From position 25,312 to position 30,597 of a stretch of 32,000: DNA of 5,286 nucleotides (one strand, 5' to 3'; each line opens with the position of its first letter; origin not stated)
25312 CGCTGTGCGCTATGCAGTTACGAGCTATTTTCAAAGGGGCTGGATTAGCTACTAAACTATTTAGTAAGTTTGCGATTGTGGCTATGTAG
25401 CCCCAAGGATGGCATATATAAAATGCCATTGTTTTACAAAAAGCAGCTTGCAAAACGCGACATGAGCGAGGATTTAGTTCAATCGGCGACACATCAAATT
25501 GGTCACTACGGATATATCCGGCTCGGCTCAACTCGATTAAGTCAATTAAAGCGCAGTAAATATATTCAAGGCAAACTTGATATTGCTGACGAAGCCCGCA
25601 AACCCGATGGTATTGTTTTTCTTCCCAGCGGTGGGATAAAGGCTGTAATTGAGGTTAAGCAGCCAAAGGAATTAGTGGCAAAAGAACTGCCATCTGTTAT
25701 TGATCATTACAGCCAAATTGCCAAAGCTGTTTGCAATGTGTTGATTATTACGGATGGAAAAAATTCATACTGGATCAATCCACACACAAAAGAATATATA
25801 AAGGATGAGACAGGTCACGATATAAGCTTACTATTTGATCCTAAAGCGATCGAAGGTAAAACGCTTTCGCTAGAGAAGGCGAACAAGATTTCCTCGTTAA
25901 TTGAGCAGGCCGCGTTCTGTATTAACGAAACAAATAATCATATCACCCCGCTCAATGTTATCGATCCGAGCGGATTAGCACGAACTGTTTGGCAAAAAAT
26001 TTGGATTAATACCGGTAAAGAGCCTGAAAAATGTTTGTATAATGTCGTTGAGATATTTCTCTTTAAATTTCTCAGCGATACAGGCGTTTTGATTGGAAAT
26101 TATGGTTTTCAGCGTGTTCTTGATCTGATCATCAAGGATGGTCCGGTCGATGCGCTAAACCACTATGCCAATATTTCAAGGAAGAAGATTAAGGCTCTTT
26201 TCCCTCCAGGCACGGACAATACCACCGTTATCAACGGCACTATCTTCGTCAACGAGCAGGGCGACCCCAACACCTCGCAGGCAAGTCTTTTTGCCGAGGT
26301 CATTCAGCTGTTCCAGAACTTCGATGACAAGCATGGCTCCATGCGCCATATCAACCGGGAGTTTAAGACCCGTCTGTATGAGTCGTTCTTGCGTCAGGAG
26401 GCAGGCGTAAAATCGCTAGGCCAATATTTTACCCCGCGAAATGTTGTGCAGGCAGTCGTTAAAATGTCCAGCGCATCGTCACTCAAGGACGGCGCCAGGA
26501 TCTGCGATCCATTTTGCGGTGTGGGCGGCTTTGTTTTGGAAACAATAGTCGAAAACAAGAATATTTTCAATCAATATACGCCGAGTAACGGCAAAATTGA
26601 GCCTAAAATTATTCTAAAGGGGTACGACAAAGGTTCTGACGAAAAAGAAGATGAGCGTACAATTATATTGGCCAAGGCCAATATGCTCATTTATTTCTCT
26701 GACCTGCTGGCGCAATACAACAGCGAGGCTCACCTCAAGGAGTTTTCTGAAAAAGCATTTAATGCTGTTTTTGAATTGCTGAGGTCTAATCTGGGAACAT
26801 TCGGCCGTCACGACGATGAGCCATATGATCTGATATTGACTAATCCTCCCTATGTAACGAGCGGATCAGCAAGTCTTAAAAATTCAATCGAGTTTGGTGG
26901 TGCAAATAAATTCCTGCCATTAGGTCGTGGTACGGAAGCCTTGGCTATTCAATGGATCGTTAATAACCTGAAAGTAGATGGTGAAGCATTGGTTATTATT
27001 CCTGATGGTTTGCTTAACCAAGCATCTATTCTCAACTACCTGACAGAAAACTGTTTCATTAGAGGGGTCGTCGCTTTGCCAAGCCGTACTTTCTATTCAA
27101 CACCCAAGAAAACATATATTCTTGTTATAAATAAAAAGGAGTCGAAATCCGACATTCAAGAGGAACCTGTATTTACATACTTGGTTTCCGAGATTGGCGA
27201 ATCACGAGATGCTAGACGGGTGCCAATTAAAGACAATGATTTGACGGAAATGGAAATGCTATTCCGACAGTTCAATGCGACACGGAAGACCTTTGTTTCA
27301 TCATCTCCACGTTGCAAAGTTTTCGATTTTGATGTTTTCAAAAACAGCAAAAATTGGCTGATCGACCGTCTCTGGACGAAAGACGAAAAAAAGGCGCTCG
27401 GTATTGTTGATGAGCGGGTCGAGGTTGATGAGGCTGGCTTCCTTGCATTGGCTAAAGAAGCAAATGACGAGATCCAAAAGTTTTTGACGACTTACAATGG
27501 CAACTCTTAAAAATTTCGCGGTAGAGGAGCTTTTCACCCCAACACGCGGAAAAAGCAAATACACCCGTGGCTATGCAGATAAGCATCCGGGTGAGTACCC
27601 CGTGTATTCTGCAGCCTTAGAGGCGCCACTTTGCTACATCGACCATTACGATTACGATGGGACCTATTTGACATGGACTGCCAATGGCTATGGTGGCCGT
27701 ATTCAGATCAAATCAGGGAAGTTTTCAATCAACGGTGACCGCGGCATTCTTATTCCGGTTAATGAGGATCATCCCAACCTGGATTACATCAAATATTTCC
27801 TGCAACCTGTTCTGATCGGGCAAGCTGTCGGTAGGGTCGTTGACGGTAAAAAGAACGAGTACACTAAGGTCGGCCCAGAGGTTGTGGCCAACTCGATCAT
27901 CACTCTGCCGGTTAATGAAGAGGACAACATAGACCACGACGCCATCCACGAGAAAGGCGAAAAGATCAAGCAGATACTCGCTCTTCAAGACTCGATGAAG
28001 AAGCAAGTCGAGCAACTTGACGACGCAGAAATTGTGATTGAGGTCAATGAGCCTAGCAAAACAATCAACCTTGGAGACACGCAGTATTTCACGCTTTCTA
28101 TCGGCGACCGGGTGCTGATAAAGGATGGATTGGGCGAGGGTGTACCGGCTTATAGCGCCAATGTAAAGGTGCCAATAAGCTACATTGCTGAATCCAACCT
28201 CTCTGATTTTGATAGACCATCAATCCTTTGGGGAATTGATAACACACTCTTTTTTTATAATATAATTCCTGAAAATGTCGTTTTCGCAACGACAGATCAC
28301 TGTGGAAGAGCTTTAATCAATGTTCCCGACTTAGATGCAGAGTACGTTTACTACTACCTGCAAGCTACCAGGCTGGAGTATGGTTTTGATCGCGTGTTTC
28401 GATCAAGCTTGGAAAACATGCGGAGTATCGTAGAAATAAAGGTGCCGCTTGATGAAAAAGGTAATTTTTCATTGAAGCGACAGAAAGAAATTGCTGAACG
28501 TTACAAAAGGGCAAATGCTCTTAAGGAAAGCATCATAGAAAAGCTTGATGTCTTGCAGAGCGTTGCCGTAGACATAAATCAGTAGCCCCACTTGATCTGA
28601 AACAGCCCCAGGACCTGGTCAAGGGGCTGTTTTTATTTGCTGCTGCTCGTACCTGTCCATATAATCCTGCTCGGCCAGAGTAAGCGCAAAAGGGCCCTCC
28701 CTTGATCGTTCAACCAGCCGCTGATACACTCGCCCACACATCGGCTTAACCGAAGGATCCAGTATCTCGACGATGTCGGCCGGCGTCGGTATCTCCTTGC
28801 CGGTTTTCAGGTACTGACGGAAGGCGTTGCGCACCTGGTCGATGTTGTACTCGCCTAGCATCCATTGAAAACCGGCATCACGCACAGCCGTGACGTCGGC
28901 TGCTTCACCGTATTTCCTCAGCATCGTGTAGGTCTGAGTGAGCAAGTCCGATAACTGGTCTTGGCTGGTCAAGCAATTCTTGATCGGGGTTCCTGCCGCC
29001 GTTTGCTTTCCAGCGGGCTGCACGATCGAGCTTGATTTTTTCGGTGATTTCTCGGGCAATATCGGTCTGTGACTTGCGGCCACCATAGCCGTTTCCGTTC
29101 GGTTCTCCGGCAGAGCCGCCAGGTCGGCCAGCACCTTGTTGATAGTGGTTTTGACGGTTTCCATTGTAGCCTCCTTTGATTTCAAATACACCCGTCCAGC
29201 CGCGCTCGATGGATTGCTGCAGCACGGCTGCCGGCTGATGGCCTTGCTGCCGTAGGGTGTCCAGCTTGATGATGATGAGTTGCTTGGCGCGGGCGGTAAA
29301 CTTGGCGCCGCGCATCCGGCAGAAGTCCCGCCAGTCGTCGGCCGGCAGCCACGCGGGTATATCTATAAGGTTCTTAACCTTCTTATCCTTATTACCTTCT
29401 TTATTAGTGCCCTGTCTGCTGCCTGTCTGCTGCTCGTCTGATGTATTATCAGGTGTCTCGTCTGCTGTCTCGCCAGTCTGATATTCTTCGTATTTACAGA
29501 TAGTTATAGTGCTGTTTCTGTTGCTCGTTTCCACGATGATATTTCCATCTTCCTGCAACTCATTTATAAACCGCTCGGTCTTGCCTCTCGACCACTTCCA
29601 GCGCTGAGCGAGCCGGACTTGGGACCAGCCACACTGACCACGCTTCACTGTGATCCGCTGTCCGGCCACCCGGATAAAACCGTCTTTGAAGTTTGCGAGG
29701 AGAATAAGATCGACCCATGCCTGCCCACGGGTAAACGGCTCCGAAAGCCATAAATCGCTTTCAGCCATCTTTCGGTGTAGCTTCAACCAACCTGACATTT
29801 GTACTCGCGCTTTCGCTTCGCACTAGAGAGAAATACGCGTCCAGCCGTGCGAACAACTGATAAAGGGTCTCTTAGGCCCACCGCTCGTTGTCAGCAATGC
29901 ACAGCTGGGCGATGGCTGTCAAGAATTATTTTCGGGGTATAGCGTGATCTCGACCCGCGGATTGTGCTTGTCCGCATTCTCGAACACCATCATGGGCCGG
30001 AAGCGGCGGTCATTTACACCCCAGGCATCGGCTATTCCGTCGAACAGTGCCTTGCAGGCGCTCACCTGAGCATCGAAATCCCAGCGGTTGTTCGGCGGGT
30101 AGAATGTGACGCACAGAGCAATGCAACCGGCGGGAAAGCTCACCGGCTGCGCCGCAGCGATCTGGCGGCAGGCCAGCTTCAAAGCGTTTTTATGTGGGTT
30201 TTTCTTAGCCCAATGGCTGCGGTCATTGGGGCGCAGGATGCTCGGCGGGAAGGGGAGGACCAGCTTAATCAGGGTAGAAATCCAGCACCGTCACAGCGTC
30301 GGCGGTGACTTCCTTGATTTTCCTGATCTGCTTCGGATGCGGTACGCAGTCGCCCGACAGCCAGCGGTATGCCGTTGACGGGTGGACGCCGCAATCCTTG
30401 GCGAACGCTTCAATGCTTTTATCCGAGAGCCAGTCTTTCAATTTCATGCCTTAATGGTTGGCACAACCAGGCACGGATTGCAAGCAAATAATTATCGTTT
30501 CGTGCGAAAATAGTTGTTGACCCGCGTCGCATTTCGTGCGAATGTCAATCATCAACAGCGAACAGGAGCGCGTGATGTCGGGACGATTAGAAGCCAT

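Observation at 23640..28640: Opposite-strand, compositionally foreign accessory island between the replication and packaging modules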

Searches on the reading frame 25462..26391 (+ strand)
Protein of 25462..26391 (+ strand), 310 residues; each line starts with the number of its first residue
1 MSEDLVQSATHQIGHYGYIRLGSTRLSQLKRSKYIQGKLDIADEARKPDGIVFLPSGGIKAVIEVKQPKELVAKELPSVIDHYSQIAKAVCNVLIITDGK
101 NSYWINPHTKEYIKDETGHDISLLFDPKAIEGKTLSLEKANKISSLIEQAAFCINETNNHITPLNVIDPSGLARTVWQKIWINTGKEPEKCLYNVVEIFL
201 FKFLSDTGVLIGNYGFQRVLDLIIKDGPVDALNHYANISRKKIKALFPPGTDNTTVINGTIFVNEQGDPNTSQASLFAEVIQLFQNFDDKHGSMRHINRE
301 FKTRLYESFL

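Call 58: predict_structure(alignment_id=A3)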
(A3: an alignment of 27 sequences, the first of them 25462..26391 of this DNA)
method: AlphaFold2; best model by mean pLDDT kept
length: 310 residues; sequences in the alignment: 27
mean_pLDDT: 87.8   pTM: 0.77
mean pLDDT of the five models: 87.8, 87.7, 87.1, 86.2, 85.4
residues with pLDDT >= 90: 157; 70-90: 136; 50-70: 12; < 50: 5
segments of 3 or more residues with pLDDT < 50: 1-3
pLDDT, mean of each block of 10 residues (from residue 1): 55 86 90 87 93 88 94 90 95 95 97 94 93 88 91 92 84 90 88 89 88 89 92 95 84 71 88 95 90 82 72
secondary structure, 60 per line:
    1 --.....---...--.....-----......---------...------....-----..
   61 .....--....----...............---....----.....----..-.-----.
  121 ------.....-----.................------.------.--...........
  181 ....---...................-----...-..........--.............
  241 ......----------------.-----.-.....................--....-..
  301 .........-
elements in order: H3-7 E11-13 E16-20 H26-31 E50-53 E59-65 H68-71 H76-90 E94-97 E102-106 H127-131 H137-153 H170-184 H188-206 H216-225 H228-246 H271-291 H299-309

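Call 62: fold_search(model_id=the predicted structure, library=pdb)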
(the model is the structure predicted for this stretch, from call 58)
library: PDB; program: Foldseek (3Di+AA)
matches with E <= 10: 244; with E <= 0.001: 0
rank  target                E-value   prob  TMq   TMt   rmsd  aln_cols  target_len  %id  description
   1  3s1s                  1.2e-02  0.77  0.24  0.10  17.3       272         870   11  Characterization and crystal structure of the type IIG restriction endonuclease BpuSI (released 2011-07-13)
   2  7lvv_B                3.1e-02  0.38  0.23  0.10  15.6       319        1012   10  cryoEM structure DrdV-DNA complex (released 2021-03-17)
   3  2eo0_B                3.5e-02  0.51  0.16  0.29   9.6       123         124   21  Crystal Structure of Holliday Junction Resolvase ST1444 (released 2007-10-02)
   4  7lo5_B                7.0e-02  0.25  0.20  0.08  18.8       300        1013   11  cryoEM structure DrdV-DNA complex (released 2021-03-17)
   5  7lo5_C                7.4e-02  0.23  0.22  0.09  17.6       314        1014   12  cryoEM structure DrdV-DNA complex (released 2021-03-17)
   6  8w2p_A                9.8e-02  0.23  0.23  0.10  16.8       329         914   15  BsaXI-DNA complex I (released 2024-10-30)
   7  7lo5_D                1.0e-01  0.21  0.21  0.08  17.3       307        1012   12  cryoEM structure DrdV-DNA complex (released 2021-03-17)
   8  2eo0_A                2.1e-01  0.23  0.15  0.27   8.8       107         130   21  Crystal Structure of Holliday Junction Resolvase ST1444 (released 2007-10-02)
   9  7lvv_A                2.1e-01  0.15  0.21  0.09  17.6       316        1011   11  cryoEM structure DrdV-DNA complex (released 2021-03-17)
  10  3ijm_A                2.2e-01  0.54  0.19  0.34   7.9       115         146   16  The structure of a restriction endonuclease-like fold superfamily protein from Spirosoma linguale. (released 2009-09-22)
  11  7rb4                  2.5e-01  0.03  0.12  0.08  20.3       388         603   11  Crystal structure of Peptono Toxin, a diphtheria toxin homolog, from Seinonella peptonophila (released 2022-04-20)
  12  7lo5_A                2.8e-01  0.14  0.21  0.09  18.1       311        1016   11  cryoEM structure DrdV-DNA complex (released 2021-03-17)
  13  7kfz_B                5.9e-01  0.02  0.09  0.07  22.9       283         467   13  Structure of a ternary KRas(G13D)-SOS complex (released 2021-03-31)
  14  9hf9                  7.0e-01  0.04  0.10  0.13  17.7       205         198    8  Crystal structure of human TRF1 TRFH domain in complex with compound 5 (released 2025-11-26)
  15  9if6_A                8.7e-01  0.03  0.10  0.10  19.9       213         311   13  Crystal structure of human SUMO E1 with large unit cell parameters in the P1 21 1 space group. (released 2026-03-04)
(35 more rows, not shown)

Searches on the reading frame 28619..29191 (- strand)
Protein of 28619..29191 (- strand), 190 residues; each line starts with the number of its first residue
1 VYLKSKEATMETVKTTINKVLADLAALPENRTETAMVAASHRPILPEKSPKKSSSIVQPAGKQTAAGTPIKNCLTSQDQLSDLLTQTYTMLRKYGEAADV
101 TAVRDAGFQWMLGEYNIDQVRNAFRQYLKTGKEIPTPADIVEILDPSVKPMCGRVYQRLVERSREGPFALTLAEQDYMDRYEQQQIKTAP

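Call 4: search_protein_families(library=pfam, proteins=[window:28619-29191:-], max_evalue=0.01)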
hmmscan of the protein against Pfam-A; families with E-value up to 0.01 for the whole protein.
window:28619-29191:- (190 aa): 0 families

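Call 9: search_protein_families(library=phrogs, proteins=[window:28619-29191:-], max_evalue=0.001)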
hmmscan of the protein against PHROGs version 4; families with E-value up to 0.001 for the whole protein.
window:28619-29191:- (190 aa): 0 families

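Call 11: find_related_loci(query=window:28619-29191:-, collection=viral_contigs, flank=10000)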
Query window:28619-29191:- (190 aa) in viral_contigs; peptide patterns used: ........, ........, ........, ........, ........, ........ (x = any residue, [..] = any of these).
6 stretches matched a pattern; 1 encode a relative of the query (tblastn E <= 1e-3); 1 distinct loci.
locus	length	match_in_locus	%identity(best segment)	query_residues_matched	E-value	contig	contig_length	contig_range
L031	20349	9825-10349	56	12-186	2e-63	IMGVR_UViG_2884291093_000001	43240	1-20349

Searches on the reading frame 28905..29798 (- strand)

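Call 4: search_protein_families(library=pfam, proteins=[window:28905-29798:-], max_evalue=0.01)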
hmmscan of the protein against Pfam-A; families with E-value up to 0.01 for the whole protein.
window:28905-29798:- (297 aa): 1 family
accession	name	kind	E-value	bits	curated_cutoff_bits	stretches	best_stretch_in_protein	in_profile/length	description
PF24034.1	DUF7343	-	0.0053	17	27.6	0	59-87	20-48/62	Domain of unknown function (DUF7343)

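Call 9: search_protein_families(library=phrogs, proteins=[window:28905-29798:-], max_evalue=0.001)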
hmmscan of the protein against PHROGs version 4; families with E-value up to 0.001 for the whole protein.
window:28905-29798:- (297 aa): 9 families
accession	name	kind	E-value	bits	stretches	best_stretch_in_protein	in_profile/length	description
phrog_2514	-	DNA, RNA and nucleotide metabolism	2.9e-26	93.4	1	1-143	2-147/270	DnaD-like helicase loader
phrog_678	-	DNA, RNA and nucleotide metabolism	8.1e-20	72.7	1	53-223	81-298/346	replication initiation O-like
phrog_186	-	DNA, RNA and nucleotide metabolism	1.4e-18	68.7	1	1-140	19-159/308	DnaD-like helicase loader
phrog_35955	-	unknown function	1.5e-13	51.8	1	1-134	1-133/285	-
phrog_6451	-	DNA, RNA and nucleotide metabolism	1.5e-10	42.3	1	65-212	101-241/272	primosomal protein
phrog_18589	-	unknown function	2.5e-08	35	1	139-218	27-111/156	-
phrog_27581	-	unknown function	2.3e-07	31.8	1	2-124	26-152/216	-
phrog_7498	-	DNA, RNA and nucleotide metabolism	0.00066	19.9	1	2-147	5-159/296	DnaD-like helicase loader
phrog_428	-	DNA, RNA and nucleotide metabolism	0.00068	19.9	1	42-138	118-213/455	replication initiation protein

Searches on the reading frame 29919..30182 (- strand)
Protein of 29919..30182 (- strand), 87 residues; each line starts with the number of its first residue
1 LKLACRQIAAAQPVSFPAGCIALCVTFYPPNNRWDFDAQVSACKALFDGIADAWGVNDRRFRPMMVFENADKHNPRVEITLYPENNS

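Call 9: search_protein_families(library=phrogs, proteins=[window:29919-30182:-], max_evalue=0.001)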
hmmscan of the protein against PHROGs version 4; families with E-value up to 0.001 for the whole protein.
window:29919-30182:- (87 aa): 1 family
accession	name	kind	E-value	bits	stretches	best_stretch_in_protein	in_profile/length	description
phrog_34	-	DNA, RNA and nucleotide metabolism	1.9e-10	41.8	1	4-83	114-193/259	RusA-like Holliday junction resolvase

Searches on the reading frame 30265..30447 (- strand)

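Call 9: search_protein_families(library=phrogs, proteins=[window:30265-30447:-], max_evalue=0.001)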
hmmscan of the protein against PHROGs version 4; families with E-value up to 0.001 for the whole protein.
window:30265-30447:- (60 aa): 2 families
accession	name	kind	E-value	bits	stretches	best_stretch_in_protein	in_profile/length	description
phrog_35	-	transcription regulation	8e-10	40.1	1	1-59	76-135/181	transcriptional repressor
phrog_3642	-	DNA, RNA and nucleotide metabolism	0.00024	22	1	8-47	20-59/79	HTH DNA binding protein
